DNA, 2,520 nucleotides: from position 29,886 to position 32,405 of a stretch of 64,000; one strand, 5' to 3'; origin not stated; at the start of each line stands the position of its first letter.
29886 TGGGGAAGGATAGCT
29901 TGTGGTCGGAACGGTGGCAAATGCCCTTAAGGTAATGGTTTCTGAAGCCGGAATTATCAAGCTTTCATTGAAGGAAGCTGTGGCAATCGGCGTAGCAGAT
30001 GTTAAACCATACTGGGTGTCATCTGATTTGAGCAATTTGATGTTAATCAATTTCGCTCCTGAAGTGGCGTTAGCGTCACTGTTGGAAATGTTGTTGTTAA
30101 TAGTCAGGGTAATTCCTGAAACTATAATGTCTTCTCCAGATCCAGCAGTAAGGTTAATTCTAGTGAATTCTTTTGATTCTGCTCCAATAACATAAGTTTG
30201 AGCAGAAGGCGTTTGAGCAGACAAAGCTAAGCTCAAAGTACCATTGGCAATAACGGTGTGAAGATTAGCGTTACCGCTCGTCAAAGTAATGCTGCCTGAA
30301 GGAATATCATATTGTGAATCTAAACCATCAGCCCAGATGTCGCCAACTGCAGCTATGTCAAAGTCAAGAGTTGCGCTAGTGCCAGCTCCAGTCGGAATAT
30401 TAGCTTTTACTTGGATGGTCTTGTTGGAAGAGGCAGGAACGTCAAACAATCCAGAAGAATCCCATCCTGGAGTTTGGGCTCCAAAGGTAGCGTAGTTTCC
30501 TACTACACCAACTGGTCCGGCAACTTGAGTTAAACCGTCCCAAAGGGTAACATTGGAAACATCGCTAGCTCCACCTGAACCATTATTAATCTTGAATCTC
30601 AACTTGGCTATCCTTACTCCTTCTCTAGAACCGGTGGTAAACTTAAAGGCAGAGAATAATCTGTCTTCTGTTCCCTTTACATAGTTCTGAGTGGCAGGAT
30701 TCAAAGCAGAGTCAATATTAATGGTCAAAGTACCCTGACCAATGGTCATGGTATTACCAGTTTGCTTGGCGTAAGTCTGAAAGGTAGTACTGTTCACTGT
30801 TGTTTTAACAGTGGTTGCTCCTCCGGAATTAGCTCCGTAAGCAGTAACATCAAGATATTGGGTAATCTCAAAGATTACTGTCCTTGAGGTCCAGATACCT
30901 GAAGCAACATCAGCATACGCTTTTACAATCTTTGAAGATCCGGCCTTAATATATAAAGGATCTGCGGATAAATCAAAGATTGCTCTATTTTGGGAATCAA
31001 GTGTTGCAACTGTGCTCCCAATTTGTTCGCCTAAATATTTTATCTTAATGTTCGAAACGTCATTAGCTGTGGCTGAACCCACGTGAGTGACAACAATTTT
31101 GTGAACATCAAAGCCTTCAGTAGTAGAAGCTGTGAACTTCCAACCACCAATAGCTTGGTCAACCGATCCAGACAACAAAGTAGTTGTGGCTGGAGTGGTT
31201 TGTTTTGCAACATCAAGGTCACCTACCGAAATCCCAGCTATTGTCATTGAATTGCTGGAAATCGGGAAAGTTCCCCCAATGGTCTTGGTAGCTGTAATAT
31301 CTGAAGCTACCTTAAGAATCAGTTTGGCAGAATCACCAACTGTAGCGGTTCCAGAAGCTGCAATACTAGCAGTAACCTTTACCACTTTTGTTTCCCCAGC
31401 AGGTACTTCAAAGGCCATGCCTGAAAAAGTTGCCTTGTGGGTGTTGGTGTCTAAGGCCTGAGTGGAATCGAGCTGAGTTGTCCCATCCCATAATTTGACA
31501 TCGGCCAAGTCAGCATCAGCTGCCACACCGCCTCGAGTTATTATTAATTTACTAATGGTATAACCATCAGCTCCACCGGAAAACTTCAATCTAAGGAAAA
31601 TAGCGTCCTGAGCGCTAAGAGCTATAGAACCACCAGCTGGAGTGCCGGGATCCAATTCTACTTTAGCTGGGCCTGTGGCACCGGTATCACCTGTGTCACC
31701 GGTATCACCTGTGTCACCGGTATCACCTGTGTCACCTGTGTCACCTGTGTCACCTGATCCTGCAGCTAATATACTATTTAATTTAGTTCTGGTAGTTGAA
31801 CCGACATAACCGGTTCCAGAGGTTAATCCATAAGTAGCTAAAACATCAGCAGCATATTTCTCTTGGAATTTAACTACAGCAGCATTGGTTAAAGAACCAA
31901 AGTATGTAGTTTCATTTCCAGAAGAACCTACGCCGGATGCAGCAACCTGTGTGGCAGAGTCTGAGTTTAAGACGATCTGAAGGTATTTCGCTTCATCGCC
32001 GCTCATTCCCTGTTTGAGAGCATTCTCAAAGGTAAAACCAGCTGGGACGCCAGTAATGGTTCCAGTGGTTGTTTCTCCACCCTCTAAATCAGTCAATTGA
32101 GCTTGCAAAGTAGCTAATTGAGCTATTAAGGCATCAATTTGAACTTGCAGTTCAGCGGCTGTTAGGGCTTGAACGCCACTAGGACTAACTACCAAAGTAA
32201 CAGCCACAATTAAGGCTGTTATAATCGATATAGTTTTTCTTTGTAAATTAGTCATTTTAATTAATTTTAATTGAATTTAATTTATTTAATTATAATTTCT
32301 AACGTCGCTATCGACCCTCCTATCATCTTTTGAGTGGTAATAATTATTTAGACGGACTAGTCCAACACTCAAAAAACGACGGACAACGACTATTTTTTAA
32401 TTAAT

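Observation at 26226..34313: HTH protein - ECF sigma - anti-sigma-like - giant surface protein - FN3/PG-binding protein: a self-regulated surface-layer module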

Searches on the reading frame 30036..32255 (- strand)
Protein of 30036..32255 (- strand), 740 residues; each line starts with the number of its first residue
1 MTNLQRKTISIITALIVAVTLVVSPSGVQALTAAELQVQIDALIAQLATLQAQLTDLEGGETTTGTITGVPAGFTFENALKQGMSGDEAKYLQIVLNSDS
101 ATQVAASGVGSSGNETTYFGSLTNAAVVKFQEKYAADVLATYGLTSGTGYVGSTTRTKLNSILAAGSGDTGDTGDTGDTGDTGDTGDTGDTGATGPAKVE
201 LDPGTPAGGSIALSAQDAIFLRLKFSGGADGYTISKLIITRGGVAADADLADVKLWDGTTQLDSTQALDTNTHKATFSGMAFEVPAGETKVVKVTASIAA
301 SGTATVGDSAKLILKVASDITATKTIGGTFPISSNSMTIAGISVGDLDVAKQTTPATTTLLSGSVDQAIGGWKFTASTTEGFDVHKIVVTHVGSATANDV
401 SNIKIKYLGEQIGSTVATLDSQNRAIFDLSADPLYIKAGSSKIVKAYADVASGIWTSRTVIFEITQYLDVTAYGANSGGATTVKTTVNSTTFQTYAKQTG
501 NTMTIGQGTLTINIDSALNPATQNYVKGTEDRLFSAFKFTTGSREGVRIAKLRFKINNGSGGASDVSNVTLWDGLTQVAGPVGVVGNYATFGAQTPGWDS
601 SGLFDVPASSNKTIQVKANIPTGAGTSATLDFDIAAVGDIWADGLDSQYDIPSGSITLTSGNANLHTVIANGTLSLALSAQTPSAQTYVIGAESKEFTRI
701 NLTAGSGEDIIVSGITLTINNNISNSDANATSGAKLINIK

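Call 40: predict_structure(alignment_id=A1)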
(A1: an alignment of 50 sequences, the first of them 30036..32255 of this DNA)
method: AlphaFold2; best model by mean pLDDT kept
length: 740 residues; sequences in the alignment: 50
mean_pLDDT: 84.6   pTM: 0.56
mean pLDDT of the five models: 84.6, 84.5, 82.7, 81.8, 80.9
residues with pLDDT >= 90: 421; 70-90: 198; 50-70: 73; < 50: 48
segments of 3 or more residues with pLDDT < 50: 23-31, 57-63, 168-175, 180-192
pLDDT, mean of each block of 10 residues (from residue 1): 50 56 43 62 69 49 65 91 93 94 86 92 94 87 82 92 65 41 41 75 89 87 94 96 89 90 92 93 94 92 88 95 94 92 82 78 91 91 94 93 95 95 94 92 95 88 92 81 71 81 90 95 92 97 91 94 96 97 96 92 95 98 94 96 94 93 94 86 84 85 76 77 58 63
secondary structure, 60 per line:
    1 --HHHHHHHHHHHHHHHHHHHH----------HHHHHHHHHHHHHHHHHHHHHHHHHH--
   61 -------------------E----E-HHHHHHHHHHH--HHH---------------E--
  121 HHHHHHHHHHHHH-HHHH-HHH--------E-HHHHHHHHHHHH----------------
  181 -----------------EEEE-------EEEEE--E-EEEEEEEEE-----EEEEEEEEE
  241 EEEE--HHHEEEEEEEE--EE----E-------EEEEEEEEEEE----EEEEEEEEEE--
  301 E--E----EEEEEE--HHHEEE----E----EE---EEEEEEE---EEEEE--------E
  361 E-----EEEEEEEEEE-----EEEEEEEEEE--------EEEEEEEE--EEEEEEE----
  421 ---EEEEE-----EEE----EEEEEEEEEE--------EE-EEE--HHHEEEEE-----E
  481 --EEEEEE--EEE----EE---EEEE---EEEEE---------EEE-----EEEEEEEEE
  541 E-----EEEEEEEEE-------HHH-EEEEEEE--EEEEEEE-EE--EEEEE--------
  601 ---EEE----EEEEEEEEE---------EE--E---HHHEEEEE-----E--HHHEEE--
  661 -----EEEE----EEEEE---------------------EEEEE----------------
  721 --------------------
elements in order (helices of 4 or more, strands of 3 or more residues): H3-22 H33-58 H87-97 H121-133 H135-138 H153-164 E198-201 E209-213 E218-226 E232-244 E250-257 E274-284 E289-298 E309-314 E320-322 E337-343 E347-351 E367-376 E382-391 E400-407 E410-416 E424-428 E434-436 E441-450 E462-464 E470-474 E483-488 E491-493 E503-506 E510-514 E524-526 E532-541 E547-555 E567-573 E576-582 E588-592 E604-606 E611-619 E640-644 E656-658 E666-669 E674-678 E700-704

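Call 43: fold_search(model_id=the predicted structure, library=pdb)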
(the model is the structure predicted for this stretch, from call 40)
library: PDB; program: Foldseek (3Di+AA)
matches with E <= 10: 1663; with E <= 0.001: 153
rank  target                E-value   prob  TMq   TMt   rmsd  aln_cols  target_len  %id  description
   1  8beg_B                4.3e-11  1.00  0.16  0.17  19.1       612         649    7  Structure of Ig-like domains from PrgB (released 2022-11-30)
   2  8beg_A                1.1e-10  1.00  0.15  0.16  19.3       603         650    8  Structure of Ig-like domains from PrgB (released 2022-11-30)
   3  4nen_A                4.6e-10  1.00  0.20  0.16  13.9       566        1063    6  An internal ligand-bound, metastable state of a leukocyte integrin, aXb2 (released 2014-01-15)
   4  4g1m_A                2.1e-09  1.00  0.19  0.16  15.8       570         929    7  Re-refinement of alpha V beta 3 structure (released 2012-12-12)
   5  9e8a_A                2.4e-09  1.00  0.23  0.20  13.5       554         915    9  Integrin aIIbb3 bent conformation from human platelet membrane crude preparation (released 2025-10-15)
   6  4mmz_A                3.5e-09  1.00  0.22  0.19  14.3       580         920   10  Integrin AlphaVBeta3 ectodomain bound to an antagonistic tenth domain of Fibronectin (released 2014-03-26)
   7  8xez_A                4.1e-09  1.00  0.22  0.19  16.6       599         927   10  Cryo-EM structure of integrin ITGAV/ITGB3 complex, conformation 5 (released 2024-12-18)
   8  9ijj_h                7.7e-09  1.00  0.17  0.11  15.3       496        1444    9  In situ structure of the central apparatus in mouse sperm axoneme. (released 2025-06-04)
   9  4mmx_A                1.3e-08  1.00  0.21  0.18  14.4       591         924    9  Integrin AlphaVBeta3 ectodomain bound to the tenth domain of Fibronectin (released 2014-03-26)
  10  7usm_A                2.1e-08  1.00  0.20  0.18  13.2       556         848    8  Integrin alphaM/beta2 ectodomain (released 2022-08-17)
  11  8xen_A                2.4e-08  1.00  0.19  0.16  20.4       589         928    9  Cryo-EM structure of integrin ITGAV/ITGB3 complex, conformation 4 (released 2024-12-18)
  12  5es4_A                2.7e-08  1.00  0.19  0.15  14.0       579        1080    7  RE-REFINEMENT OF INTEGRIN ALPHAXBETA2 ECTODOMAIN IN THE CLOSED/BENT CONFORMATION (released 2016-03-02)
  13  3fcs_C                3.3e-08  1.00  0.21  0.18  14.3       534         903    8  Structure of complete ectodomain of integrin aIIBb3 (released 2009-01-20)
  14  7usl_A                3.5e-08  1.00  0.19  0.17  14.0       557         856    9  Integrin alphaM/beta2 ectodomain in complex with adenylate cyclase toxin RTX751 and M1F5 Fab (released 2022-08-17)
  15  7nxd_A                6.3e-08  1.00  0.20  0.17  14.6       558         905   10  Cryo-EM structure of human integrin alpha5beta1 in the half-bent conformation (released 2021-08-25)
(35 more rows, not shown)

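Call 45: find_related_loci(query=A1, collection=genome_contigs, flank=4000)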
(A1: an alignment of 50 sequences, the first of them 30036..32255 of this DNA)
Query A1 (740 aa) in genome_contigs; peptide patterns used: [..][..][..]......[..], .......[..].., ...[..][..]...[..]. (x = any residue, [..] = any of these).
598 stretches matched a pattern (row limit reached: there are more); 547 encode a relative of the query (tblastn E <= 1e-3); the best 80 are kept; 80 distinct loci.
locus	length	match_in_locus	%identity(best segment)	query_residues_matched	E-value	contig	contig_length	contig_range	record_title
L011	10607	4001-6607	62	1-740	0e+0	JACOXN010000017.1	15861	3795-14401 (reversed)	MAG: Candidatus Giovannonibacteria bacterium isolate NC_groundwater_154_Ag_S-0.1um_46_13 S4_GD2017_2_S1_scaffold_3130, w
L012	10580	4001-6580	70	1-740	0e+0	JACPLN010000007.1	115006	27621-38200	MAG: Candidatus Nealsonbacteria bacterium isolate NC_groundwater_522_Ag_S-0.1um_41_12 S35_SO-1_scaffold_220535, whole ge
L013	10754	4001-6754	56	1-740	0e+0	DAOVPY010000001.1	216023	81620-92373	MAG TPA_asm: Candidatus Nealsonbacteria bacterium isolate CSMAG_1561 CSMAG_1561_k141_1392210_length_216023_cov_36.1927,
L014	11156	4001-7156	59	4-740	0e+0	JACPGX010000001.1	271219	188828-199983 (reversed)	MAG: Candidatus Nealsonbacteria bacterium isolate NC_groundwater_399_Ag_B-0.1um_41_48 GD18-4_B1_scaffold_17494, whole ge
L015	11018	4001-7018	57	1-728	0e+0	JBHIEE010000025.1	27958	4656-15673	MAG: Candidatus Aminicenantia bacterium isolate b3.sp2_bin.19 NODE_366_length_27958_cov_5.056159, whole genome shotgun s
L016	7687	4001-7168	57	3-720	0e+0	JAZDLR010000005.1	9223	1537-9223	MAG: Candidatus Komeilibacteria bacterium isolate MEGAHIT-group-0.611 k141_10767735, whole genome shotgun sequence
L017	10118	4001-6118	56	1-722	0e+0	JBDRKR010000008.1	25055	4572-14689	MAG: Candidatus Nealsonbacteria bacterium isolate MEGAHIT-group-1.73 k141_3740033, whole genome shotgun sequence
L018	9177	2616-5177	56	1-737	0e+0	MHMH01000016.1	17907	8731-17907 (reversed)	MAG: Candidatus Nealsonbacteria bacterium RIFCSPLOWO2_01_FULL_43_32 rifcsplowo2_01_scaffold_6202, whole genome shotgun s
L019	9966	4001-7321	56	1-719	0e+0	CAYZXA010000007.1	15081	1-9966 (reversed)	MAG TPA_asm: uncultured Candidatus Saccharibacteria bacterium isolate SRP178699_co2_33 genome assembly, contig: NODE_327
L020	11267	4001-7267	55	1-740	0e+0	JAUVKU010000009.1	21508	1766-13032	MAG: bacterium isolate CSMAG_488 CSMAG_488_k141_523853_length_21508_cov_14.5072, whole genome shotgun sequence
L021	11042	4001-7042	56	1-718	0e+0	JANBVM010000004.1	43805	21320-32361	MAG: Patescibacteria group bacterium isolate AMOR_Bin_1762 NODE_4_length_43805_cov_36.313117, whole genome shotgun seque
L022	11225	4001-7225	56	32-740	0e+0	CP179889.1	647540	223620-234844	MAG: Candidatus Nealsonbacteria bacterium isolate ER8H12parc2 chromosome, complete genome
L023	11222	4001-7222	59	1-740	0e+0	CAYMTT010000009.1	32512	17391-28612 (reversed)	MAG TPA_asm: uncultured Candidatus Saccharibacteria bacterium isolate binchicken_co17_376 genome assembly, contig: NODE_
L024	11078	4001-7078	56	22-740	0e+0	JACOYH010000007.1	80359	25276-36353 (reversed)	MAG: Candidatus Nealsonbacteria bacterium isolate NC_groundwater_174_Ag_S-0.1um_45_15 S4_GD2017_2_S1_scaffold_625, whole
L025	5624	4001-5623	57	32-604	0e+0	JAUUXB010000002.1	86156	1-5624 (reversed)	MAG: bacterium isolate CSMAG_54 CSMAG_54_k141_1068573_length_86156_cov_8.9301, whole genome shotgun sequence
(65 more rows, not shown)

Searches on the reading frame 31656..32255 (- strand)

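Call 56: search_protein_families(library=pfam, proteins=[window:31656-32255:-], max_evalue=10)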
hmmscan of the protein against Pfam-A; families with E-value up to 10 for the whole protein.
window:31656-32255:- (200 aa): 5 families
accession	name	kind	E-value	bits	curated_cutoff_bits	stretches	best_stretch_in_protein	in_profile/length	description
PF01471.23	PG_binding_1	-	0.0004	20.9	23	1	112-134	19-41/57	Putative peptidoglycan binding domain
PF01391.23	Collagen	-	0.0052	17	27.2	1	168-195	10-37/60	Collagen triple helix repeat (20 copies)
PF08227.16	DASH_Hsk3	-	0.041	14.7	24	1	39-58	3-22/45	DASH complex subunit Hsk3 like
PF14282.11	FlxA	-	0.055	14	26.3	1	34-56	52-74/101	FlxA-like protein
PF20042.4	DUF6444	-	0.28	12.3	27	1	28-58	6-38/85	Family of unknown function (DUF6444)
